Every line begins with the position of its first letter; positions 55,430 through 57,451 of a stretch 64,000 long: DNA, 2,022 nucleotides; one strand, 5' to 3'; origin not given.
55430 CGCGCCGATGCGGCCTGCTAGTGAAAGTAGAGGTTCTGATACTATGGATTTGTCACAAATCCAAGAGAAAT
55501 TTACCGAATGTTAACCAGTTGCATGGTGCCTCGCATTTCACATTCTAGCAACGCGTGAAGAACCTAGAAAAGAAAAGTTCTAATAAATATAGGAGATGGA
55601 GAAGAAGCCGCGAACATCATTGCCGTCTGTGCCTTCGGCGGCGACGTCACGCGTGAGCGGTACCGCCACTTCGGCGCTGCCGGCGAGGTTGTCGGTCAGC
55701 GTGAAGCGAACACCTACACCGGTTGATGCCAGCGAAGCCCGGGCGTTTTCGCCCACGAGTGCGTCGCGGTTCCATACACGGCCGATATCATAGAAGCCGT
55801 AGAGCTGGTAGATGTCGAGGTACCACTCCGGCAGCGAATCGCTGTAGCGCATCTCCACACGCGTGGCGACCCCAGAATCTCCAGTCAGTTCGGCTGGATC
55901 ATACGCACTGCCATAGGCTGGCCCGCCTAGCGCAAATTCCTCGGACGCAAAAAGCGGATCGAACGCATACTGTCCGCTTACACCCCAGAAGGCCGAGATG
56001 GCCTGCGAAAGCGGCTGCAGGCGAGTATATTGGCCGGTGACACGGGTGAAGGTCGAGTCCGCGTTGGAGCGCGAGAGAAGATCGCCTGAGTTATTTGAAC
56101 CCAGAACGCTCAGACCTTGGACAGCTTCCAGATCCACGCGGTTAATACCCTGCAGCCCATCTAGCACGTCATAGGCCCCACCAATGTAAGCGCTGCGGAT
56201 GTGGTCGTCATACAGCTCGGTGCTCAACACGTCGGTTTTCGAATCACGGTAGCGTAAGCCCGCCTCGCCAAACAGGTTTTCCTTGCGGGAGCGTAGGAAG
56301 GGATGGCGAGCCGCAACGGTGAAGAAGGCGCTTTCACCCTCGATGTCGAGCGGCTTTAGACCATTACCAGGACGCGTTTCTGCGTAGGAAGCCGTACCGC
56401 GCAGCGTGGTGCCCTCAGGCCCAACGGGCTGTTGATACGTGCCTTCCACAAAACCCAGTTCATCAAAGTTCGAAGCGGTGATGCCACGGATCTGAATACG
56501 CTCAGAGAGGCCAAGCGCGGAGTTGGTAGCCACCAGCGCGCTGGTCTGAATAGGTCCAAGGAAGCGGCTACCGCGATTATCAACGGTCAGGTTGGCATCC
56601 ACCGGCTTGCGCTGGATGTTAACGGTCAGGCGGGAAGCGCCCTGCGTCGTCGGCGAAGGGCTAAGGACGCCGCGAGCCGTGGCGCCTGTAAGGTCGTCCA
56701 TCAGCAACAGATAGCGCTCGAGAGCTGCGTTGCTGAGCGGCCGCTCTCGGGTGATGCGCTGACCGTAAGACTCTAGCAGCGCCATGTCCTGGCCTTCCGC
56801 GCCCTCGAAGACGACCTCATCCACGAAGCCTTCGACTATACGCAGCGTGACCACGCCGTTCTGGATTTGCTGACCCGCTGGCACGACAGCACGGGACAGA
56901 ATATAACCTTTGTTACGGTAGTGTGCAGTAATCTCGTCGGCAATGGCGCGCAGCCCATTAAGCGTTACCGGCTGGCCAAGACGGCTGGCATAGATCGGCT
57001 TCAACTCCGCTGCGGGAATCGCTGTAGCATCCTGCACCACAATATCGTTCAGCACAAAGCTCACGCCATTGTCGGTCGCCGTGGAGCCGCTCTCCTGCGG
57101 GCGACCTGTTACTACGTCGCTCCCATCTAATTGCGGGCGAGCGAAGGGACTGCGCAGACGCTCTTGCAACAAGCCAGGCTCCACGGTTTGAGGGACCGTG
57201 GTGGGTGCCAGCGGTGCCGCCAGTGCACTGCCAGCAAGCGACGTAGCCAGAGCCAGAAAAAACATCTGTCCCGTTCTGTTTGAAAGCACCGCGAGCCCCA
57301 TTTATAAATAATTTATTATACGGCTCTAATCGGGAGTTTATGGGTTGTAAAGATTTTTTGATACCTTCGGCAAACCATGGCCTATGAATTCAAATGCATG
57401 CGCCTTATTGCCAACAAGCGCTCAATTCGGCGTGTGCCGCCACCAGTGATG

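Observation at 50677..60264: Candidate new adhesin-release module: LapG-type BTLCP protease + TPS adhesin operon (tpsB-tpsA-sapC) + divergent degenerate-HD-GYP transmembrane receptor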

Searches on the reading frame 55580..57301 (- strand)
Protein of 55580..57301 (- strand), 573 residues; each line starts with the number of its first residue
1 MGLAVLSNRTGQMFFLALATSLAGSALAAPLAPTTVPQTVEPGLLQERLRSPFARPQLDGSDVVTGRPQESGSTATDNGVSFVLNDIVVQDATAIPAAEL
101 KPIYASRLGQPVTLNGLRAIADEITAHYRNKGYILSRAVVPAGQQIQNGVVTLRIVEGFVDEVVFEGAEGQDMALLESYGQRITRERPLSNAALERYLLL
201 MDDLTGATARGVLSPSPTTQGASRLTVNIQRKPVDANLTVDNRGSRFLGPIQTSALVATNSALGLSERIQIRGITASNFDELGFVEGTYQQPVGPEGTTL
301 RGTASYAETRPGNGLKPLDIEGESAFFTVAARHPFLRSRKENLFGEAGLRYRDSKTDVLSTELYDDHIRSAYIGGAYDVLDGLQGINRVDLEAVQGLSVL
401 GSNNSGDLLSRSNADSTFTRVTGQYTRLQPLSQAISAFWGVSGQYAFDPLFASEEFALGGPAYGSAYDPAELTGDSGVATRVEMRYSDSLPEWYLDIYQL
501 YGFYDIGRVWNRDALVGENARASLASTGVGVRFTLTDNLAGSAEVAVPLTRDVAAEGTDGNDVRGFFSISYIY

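Call 3: search_protein_families(library=pfam, proteins=[window:55580-57301:-], max_evalue=0.01)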
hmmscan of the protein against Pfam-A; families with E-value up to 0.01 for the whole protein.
window:55580-57301:- (573 aa): 2 families
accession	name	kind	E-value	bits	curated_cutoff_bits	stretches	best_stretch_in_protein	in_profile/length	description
PF03865.19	ShlB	-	8.3e-26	91.6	22.7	1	221-533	1-311/311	Haemolysin secretion/activation protein ShlB/FhaC/HecB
PF08479.16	POTRA_2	-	8.6e-19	67.6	24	1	82-158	1-76/76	POTRA domain, ShlB-type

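Call 4: search_protein_families(library=ncbifam, proteins=[window:55580-57301:-], max_evalue=0.01)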
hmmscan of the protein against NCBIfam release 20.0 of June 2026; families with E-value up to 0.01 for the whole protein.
window:55580-57301:- (573 aa): 1 family
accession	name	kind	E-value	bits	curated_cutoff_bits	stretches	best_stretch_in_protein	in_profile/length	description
NF058613.1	OMPAssmBamADein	equivalog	0.00013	20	1050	1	85-186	187-288/857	outer membrane protein assembly factor BamA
